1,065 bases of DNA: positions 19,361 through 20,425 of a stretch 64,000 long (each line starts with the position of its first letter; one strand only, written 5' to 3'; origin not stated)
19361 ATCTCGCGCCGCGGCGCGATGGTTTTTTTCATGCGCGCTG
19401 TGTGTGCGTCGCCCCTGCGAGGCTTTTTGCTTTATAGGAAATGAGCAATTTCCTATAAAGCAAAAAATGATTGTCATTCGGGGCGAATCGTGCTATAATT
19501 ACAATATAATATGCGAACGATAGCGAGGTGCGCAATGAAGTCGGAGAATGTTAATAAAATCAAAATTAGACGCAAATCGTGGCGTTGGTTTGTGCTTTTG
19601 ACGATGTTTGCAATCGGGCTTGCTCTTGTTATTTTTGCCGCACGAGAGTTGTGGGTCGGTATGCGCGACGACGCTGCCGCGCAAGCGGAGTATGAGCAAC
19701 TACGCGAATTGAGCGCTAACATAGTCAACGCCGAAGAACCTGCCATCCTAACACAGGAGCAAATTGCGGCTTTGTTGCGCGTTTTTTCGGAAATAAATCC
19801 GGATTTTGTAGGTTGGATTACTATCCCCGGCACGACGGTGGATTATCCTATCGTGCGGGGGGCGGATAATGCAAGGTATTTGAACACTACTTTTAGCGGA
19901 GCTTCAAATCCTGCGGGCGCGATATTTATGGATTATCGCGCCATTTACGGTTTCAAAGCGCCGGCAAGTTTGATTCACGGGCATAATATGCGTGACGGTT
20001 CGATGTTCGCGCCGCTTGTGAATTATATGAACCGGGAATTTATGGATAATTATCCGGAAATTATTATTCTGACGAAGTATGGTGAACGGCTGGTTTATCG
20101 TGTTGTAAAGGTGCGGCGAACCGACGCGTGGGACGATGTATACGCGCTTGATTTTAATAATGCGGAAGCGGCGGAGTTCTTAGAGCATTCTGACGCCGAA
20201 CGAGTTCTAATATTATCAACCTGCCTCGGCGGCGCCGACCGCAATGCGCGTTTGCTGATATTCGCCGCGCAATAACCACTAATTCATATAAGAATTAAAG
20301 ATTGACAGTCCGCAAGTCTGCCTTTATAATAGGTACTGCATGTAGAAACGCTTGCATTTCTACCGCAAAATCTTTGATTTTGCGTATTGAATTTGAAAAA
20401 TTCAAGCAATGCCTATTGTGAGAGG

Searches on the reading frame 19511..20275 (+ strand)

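Call 38: search_protein_families(library=pfam, proteins=[window:19511-20275:+], max_evalue=0.00001)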
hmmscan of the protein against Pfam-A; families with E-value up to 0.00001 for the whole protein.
window:19511-20275:+ (254 aa): 1 family
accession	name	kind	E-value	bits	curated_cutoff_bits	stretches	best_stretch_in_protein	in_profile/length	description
PF04203.18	Sortase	-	1.1e-13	51.5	26.6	1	103-253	1-123/125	Sortase domain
